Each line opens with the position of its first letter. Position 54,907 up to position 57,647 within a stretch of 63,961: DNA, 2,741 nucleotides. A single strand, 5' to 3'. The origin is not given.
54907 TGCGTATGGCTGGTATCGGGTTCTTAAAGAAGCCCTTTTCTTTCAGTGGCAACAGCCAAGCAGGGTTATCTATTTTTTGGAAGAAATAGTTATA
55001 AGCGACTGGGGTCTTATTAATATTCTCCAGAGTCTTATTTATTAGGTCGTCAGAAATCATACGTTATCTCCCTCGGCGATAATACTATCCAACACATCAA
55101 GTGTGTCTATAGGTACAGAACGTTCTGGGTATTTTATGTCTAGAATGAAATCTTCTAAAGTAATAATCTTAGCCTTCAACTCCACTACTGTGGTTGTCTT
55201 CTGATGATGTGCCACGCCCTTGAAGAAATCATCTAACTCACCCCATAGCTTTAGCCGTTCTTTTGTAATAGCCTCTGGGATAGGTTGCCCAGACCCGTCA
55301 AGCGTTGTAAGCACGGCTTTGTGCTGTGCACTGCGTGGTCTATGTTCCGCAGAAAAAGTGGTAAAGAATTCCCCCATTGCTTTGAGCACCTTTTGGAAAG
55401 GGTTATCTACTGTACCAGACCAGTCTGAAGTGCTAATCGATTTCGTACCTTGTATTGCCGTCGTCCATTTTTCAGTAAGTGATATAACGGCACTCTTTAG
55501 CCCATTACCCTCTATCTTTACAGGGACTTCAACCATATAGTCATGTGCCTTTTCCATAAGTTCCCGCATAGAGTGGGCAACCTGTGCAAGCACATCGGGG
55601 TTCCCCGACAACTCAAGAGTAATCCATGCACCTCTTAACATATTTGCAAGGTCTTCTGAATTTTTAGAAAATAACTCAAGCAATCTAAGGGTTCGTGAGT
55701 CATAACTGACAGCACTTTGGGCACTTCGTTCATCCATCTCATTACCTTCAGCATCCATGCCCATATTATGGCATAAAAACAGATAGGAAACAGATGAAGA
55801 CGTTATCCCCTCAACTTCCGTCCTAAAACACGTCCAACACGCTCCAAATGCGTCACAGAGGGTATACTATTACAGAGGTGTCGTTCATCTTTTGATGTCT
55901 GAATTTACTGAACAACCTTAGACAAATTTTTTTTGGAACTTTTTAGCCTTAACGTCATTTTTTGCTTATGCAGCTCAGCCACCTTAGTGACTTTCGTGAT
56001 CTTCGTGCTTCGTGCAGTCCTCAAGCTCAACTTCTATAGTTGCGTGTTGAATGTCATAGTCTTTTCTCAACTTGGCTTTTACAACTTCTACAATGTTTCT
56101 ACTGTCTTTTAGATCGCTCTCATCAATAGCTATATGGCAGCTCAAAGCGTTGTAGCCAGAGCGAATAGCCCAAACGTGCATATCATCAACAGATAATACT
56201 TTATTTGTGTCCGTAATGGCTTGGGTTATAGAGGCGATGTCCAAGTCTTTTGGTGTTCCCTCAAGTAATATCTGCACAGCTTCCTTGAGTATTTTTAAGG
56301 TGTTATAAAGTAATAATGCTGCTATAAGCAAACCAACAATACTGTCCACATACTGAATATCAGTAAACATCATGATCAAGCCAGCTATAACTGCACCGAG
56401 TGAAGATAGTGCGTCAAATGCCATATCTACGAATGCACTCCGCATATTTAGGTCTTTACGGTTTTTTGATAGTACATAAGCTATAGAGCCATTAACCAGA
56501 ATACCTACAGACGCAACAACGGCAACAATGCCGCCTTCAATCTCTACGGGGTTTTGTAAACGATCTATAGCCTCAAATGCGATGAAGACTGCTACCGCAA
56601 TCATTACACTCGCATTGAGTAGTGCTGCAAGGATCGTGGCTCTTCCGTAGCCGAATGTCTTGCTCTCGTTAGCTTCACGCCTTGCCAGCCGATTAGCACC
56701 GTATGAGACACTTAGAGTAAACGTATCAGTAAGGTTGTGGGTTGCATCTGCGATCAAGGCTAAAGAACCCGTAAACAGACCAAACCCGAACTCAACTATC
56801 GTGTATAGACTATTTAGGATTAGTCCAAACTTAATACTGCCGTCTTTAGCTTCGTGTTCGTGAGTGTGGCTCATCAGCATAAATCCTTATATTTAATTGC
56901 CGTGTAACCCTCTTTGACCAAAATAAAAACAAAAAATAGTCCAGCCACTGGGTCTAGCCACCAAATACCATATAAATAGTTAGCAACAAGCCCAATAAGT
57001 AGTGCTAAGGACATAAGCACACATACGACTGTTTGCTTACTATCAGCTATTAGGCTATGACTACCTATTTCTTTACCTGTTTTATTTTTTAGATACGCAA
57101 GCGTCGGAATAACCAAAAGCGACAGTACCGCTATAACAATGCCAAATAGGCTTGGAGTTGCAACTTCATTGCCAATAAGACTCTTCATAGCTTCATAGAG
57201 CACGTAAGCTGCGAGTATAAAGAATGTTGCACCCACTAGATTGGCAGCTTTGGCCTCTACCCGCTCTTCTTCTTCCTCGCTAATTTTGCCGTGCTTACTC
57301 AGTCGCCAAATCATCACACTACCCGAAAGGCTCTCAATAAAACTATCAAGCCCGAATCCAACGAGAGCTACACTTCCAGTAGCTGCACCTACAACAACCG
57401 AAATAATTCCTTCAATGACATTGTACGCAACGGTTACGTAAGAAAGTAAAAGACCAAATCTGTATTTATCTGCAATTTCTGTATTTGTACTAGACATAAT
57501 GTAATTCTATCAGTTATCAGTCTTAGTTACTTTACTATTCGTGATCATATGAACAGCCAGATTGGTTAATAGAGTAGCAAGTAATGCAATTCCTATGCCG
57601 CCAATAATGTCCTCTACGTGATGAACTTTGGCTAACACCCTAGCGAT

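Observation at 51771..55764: Uncharacterised three-gene operon ending in a HEPN (RNxxxH) putative RNase, paired with an 851-aa all-helical giant: candidate novel defence or abortive-infection module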

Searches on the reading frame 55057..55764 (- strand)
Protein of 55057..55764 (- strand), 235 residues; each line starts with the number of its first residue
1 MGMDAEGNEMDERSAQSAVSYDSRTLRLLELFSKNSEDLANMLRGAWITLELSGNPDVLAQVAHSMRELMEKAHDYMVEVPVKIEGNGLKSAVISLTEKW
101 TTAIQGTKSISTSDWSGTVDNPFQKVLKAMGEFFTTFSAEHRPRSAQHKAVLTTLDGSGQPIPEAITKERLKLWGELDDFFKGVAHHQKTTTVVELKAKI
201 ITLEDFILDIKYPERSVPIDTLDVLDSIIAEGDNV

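Call 3: search_protein_families(library=pfam, proteins=[window:55057-55764:-], max_evalue=1)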
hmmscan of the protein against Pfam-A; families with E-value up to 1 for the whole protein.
window:55057-55764:- (235 aa): 2 families
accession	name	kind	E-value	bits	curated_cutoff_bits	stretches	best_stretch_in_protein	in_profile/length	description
PF18165.6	pP_pnuc_1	-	0.00099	19.2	26.3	1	36-72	5-41/133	Predicted pPIWI-associating nuclease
PF00803.23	3A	-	0.028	14.1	25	1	30-119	100-195/237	3A/RNA2 movement protein family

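Call 4: search_protein_families(library=padloc, proteins=[window:55057-55764:-], max_evalue=1)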
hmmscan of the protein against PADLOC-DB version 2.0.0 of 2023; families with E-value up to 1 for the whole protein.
window:55057-55764:- (235 aa): 0 families

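Call 5: search_protein_families(library=ncbifam, proteins=[window:55057-55764:-], max_evalue=1)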
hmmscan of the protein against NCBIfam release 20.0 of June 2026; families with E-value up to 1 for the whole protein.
window:55057-55764:- (235 aa): 0 families

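Call 8: search_solved_structures(query=window:55057-55764:-, max_evalue=10, show_alignments=2)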
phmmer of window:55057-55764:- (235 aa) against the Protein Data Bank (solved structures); distinct sequences matched with E-value up to 10: 3.
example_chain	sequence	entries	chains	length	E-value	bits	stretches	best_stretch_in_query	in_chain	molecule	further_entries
8vur_H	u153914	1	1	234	0.074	16.1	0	95-146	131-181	003-102 Heavy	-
7rpy_A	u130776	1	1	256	0.2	14.7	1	101-156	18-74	Cohesin-containing protein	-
10ux_A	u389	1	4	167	0.58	13.1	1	59-93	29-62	Cohesin domain number 2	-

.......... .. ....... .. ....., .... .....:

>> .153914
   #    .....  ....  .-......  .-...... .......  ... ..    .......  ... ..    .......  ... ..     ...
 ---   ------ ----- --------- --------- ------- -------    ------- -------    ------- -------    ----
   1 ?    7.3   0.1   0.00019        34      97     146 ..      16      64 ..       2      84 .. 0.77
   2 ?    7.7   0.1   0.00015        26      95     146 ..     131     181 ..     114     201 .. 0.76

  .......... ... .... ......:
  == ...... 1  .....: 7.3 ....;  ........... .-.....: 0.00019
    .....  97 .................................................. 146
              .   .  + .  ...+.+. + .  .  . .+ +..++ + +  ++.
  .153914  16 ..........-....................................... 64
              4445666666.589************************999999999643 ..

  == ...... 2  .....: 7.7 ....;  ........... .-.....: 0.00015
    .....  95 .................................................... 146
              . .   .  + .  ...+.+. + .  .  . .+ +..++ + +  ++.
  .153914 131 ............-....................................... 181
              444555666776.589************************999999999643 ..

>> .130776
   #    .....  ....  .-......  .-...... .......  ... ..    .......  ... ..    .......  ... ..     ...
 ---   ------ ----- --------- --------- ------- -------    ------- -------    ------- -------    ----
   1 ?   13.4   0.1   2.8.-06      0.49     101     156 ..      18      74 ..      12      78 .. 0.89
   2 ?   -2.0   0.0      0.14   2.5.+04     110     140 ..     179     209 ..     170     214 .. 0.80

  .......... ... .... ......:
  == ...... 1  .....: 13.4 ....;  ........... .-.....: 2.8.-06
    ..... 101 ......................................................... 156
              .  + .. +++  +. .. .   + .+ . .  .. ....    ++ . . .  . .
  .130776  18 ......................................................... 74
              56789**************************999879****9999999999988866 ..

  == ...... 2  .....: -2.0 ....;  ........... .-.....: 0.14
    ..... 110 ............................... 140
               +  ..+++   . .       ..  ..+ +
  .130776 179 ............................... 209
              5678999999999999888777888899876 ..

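Call 14: find_homologous_proteins(query=window:55057-55764:-, max_evalue=0.001)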
Query window:55057-55764:- (235 aa): 30 proteins with E <= 0.001 among 471 candidates.
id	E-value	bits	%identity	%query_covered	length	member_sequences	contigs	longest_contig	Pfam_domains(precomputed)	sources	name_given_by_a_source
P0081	1.6e-139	481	93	100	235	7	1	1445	-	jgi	jgi:hypothetical protein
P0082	8.1e-132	456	89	99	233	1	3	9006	-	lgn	-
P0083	3.8e-131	453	87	99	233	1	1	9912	-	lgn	-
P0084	8.4e-123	426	83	98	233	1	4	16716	PF18165.7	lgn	-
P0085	4.6e-122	424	85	96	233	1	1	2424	PF18165.7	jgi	-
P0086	6.8e-120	417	82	99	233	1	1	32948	PF18165.7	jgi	jgi:hypothetical protein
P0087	4.1e-116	404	79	99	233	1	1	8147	-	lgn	-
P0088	2.3e-108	379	73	98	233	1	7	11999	-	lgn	-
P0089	7.4e-108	377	73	99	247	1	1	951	PF18165.7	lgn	-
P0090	3.9e-98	346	67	100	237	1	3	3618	-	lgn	-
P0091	3.4e-95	336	66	97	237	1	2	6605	-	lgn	-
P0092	1.6e-93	330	66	97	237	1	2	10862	-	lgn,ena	-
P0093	1.0e-92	328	66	98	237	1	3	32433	-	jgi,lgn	-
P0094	3.1e-87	310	63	94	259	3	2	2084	-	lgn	-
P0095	8.6e-79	282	56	99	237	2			-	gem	-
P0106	4.8e-32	130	37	95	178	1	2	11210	PF18165.7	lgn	-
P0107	5.6e-32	129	36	99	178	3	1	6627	PF18165.7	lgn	-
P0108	3.5e-31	127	36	100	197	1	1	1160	PF18165.7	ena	-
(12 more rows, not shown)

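Call 17: search_solved_structures(query=A2, max_evalue=10, show_alignments=3)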
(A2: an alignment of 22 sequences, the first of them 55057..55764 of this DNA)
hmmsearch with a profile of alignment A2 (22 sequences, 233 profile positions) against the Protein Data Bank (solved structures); distinct sequences matched with E-value up to 10: 0.

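Call 37: search_protein_families(library=pfam, alignment_id=A2, max_evalue=1)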
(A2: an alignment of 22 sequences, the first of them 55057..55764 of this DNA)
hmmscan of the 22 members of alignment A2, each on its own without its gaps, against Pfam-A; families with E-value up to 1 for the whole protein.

A. member 1, window:55057-55764:- (235 aa): 2 families
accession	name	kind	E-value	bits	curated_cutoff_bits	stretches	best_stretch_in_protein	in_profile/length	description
PF18165.6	pP_pnuc_1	-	0.00099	19.2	26.3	1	36-72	5-41/133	Predicted pPIWI-associating nuclease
PF00803.23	3A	-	0.028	14.1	25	1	30-119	100-195/237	3A/RNA2 movement protein family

B. families by the number of members that match (of 22 scanned): 16 families
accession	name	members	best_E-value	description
PF18165.6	pP_pnuc_1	21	1.3e-06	Predicted pPIWI-associating nuclease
PF22106.1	NGO1945_C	3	0.05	NGO1945 C-terminal domain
PF00803.23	3A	2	0.028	3A/RNA2 movement protein family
PF12974.12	Phosphonate-bd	2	0.038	ABC transporter, phosphonate, periplasmic substrate-binding protein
PF22559.2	GNAT-phage-like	1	0.0019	Phage GNAT-like domain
PF06705.16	SF-assemblin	1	0.012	SF-assemblin/beta giardin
PF23100.1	DUF2096_N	1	0.026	DUF2096 N-terminal four-helical bundle domain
PF09660.15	DUF2397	1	0.061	Protein of unknown function (DUF2397)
PF20782.3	TssR_VWA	1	0.077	TssR protein VWA domain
PF24402.1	iHKD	1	0.089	Inactive HKD-Rease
PF14408.11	Actino_peptide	1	0.091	Ribosomally synthesised peptide in actinomycetes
PF19353.4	DUF5930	1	0.093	Family of unknown function (DUF5930)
PF05772.17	NinB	1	0.13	NinB protein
PF13123.11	DUF3978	1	0.14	Protein of unknown function (DUF3978)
PF02429.20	PCP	1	0.16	Peridinin-chlorophyll A binding protein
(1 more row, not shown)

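Call 39: predict_structure(alignment_id=A2)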
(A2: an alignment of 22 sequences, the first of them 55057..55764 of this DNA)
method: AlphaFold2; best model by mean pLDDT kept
length: 235 residues; sequences in the alignment: 22
mean_pLDDT: 77.3   pTM: 0.63
mean pLDDT of the five models: 77.3, 75.5, 74.8, 73.4, 72.8
residues with pLDDT >= 90: 76; 70-90: 94; 50-70: 46; < 50: 19
segments of 3 or more residues with pLDDT < 50: 1-16
pLDDT, mean of each block of 10 residues (from residue 1): 36 49 90 90 94 85 95 82 56 71 67 66 74 61 71 85 84 92 94 95 93 76 74 68
secondary structure, 60 per line:
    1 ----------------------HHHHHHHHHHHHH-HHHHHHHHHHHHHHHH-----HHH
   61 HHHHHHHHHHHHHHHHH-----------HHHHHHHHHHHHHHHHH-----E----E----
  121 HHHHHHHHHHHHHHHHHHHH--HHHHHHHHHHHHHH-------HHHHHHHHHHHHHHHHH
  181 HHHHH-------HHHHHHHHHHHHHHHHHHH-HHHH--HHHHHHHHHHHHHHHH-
elements in order: H23-35 H37-52 H58-77 H89-105 H121-140 H143-156 H164-185 H193-211 H213-216 H219-234

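Call 42: fold_search(model_id=the predicted structure, library=pdb)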
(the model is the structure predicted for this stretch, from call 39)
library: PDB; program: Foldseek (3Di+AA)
matches with E <= 10: 413; with E <= 0.001: 0
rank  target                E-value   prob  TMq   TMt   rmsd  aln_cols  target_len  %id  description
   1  6drz                  4.1e-01  0.21  0.18  0.12  26.2       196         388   13  Structural Determinants of Activation and Biased Agonism at the 5-HT2B Receptor (released 2018-08-29)
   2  9u81_R                4.7e-01  0.16  0.18  0.11  26.0       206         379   12  Cryo-EM structure of tolvaptan-bound human vasopressin V2 receptor complex with Fab (released 2025-12-10)
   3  5nlx                  5.0e-01  0.14  0.15  0.11  25.7       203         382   15  A2A Adenosine receptor room-temperature structure determined by serial millisecond crystallography (released 2017-09-27)
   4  5tvn                  5.8e-01  0.20  0.18  0.11  26.3       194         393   12  Crystal structure of the LSD-bound 5-HT2B receptor (released 2017-02-01)
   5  9lmp_R                6.4e-01  0.14  0.19  0.12  26.6       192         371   12  Cryo-EM structure of antagonist-bounded inactive human GPR4 (released 2025-07-02)
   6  9hmx_A                6.4e-01  0.10  0.13  0.16  26.7       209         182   10  Structure of SteB-RipA complex from Mycobacterium tuberculosis (released 2025-07-30)
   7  6ixv_A                7.1e-01  0.12  0.17  0.18  20.9       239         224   15  Crystal structure of SH3BP5-Rab11a (released 2019-03-20)
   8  9jro_A                7.1e-01  0.10  0.14  0.10  26.8       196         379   13  Structural Insights into Selective Antagonism of PF04418948 and EP2 Prostaglandin Receptor (released 2025-10-22)
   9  1qu7_B                7.5e-01  0.18  0.21  0.22  31.7       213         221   11  FOUR HELICAL-BUNDLE STRUCTURE OF THE CYTOPLASMIC DOMAIN OF A SERINE CHEMOTAXIS RECEPTOR (released 2000-07-12)
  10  6dry                  7.8e-01  0.15  0.18  0.12  25.8       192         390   12  Structural Determinants of Activation and Biased Agonism at the 5-HT2B Receptor (released 2018-08-29)
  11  9gaw_I                8.3e-01  0.08  0.16  0.06  22.4       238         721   13  High-resolution structure of the Anaphase-promoting complex/cyclosome (APC/C) bound to co-activator Cdh1 (released 2024-08-14)
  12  9u80_R                8.7e-01  0.09  0.16  0.11  23.4       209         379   13  Cryo-EM structure of conivaptan-bound human vasopressin V2 receptor complex with Fab (released 2025-12-10)
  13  7qg6_D                9.1e-01  0.14  0.19  0.18  22.0       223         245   14  Co-crystal structure of UPF3A-RRM-NOPS-L with UPF2-MIF4GIII (released 2022-07-20)
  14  8uao_A                1.0e+00  0.21  0.27  0.28  16.2       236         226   14  DpHF18 filament (released 2024-04-10)
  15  9llg_R                1.0e+00  0.13  0.17  0.12  23.8       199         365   12  Cryo-EM structure of D1R in complex with de novo designed negative allosteric GEM targeting TM5/6/7 (released 2026-03-04)
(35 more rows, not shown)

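Call 91: search_protein_families(library=pfam, alignment_id=A6, max_evalue=1)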
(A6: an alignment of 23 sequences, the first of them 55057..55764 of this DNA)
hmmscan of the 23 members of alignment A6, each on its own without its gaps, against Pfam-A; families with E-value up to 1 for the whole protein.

A. member 1, window:55057-55764:- (235 aa): 2 families
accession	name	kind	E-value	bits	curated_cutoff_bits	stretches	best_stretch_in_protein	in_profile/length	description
PF18165.6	pP_pnuc_1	-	0.00099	19.2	26.3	1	36-72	5-41/133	Predicted pPIWI-associating nuclease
PF00803.23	3A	-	0.028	14.1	25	1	30-119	100-195/237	3A/RNA2 movement protein family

B. families by the number of members that match (of 23 scanned): 23 families
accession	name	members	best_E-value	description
PF18165.6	pP_pnuc_1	16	8.9e-09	Predicted pPIWI-associating nuclease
PF19745.5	FUT8_N_cat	2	0.028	Alpha-(1,6)-fucosyltransferase N- and catalytic domains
PF12717.13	Cnd1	1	0.0013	non-SMC mitotic condensation complex subunit 1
PF21663.2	WipA_Phos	1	0.0028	WipA-like, phosphatase domain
PF22106.1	NGO1945_C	1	0.0066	NGO1945 C-terminal domain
PF00889.24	EF_TS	1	0.014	Elongation factor TS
PF09774.14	MIX23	1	0.027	Intermembrane space protein MIX23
PF00803.23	3A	1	0.028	3A/RNA2 movement protein family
PF22597.2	DYN_lid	1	0.028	Dynein heavy chain, ATPase lid domain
PF07736.16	CM_1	1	0.045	Chorismate mutase type I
PF22608.2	DNAX_ATPase_lid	1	0.049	DNA polymerase III clamp loader subunit, ATPase lid domain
PF06319.18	MmcB-like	1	0.052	DNA repair protein MmcB-like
PF19963.4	VMAP-M1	1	0.064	vWA-MoxR associated protein middle region (VMAP-M) 1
PF07862.16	Nif11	1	0.064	Nif11 domain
PF06570.16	DUF1129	1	0.075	Protein of unknown function (DUF1129)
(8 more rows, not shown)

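Call 92: search_solved_structures(query=A6, max_evalue=10, show_alignments=2)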
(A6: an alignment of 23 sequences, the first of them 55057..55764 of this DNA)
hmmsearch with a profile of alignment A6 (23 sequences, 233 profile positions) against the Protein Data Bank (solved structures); distinct sequences matched with E-value up to 10: 6.
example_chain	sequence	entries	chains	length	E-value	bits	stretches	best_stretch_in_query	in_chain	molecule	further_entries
6egc_A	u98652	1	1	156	4.7e-05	26.6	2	83-151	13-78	SC_2L4HC2_23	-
5j0k_A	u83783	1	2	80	0.013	18.6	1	82-147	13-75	designed protein 2L4HC2_23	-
2wau_A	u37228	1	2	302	0.12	15.4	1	99-197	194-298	ERYTHROCYTE MEMBRANE PROTEIN 1 (PFEMP1)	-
8q84_Q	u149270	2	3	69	0.2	14.8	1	61-103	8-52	DASH complex subunit HSK3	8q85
3qkr_C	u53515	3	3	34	0.39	13.8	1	198-227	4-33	DNA double-strand break repair protein mre11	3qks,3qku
2fpn_A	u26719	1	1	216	0.52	13.4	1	88-180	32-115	ywmB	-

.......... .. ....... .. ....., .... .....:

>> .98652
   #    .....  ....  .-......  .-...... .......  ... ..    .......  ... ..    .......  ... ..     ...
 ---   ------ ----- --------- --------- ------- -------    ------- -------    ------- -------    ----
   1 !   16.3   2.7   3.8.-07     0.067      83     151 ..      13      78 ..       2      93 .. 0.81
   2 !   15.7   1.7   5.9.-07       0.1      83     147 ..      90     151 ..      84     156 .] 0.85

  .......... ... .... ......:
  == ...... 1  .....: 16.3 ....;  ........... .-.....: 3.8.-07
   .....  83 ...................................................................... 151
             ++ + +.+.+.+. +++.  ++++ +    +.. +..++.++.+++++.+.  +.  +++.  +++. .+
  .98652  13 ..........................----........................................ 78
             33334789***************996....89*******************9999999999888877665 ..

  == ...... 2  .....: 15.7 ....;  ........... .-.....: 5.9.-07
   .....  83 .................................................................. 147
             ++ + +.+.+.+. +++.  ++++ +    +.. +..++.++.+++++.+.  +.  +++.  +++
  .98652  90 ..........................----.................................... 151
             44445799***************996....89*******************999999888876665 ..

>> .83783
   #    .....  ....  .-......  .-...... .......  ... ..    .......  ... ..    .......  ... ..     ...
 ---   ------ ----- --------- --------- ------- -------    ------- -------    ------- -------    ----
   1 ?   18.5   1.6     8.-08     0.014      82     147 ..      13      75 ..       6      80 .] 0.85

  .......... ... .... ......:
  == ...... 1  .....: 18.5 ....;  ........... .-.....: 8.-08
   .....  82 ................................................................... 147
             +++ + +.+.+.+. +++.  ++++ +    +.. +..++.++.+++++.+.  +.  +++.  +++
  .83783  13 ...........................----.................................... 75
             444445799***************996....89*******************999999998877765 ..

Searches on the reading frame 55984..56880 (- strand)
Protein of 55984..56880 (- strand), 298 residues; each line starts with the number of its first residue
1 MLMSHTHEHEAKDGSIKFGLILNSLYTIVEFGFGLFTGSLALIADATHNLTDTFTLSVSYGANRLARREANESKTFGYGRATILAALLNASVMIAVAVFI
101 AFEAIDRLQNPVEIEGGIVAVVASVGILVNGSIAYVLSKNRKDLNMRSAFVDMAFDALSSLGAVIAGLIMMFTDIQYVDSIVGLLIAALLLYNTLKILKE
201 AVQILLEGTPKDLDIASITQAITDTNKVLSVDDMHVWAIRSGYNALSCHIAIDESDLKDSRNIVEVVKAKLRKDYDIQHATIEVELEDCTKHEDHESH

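Call 41: search_protein_families(library=pfam, proteins=[window:55984-56880:-], max_evalue=0.001)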
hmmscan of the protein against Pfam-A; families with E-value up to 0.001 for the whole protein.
window:55984-56880:- (298 aa): 2 families
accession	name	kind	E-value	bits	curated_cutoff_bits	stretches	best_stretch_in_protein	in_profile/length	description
PF01545.26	Cation_efflux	-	5.2e-43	147.6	26.6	1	18-206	3-198/198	Cation efflux family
PF16916.11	ZT_dimer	-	5.5e-13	49.2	26.7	1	210-285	1-76/78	Dimerisation domain of Zinc Transporter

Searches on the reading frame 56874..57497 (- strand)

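Call 41: search_protein_families(library=pfam, proteins=[window:56874-57497:-], max_evalue=0.001)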
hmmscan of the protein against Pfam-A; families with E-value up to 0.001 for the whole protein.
window:56874-57497:- (207 aa): 1 family
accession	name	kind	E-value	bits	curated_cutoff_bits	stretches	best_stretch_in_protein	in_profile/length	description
PF01545.26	Cation_efflux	-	7e-18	65.6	26.6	1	21-202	3-191/198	Cation efflux family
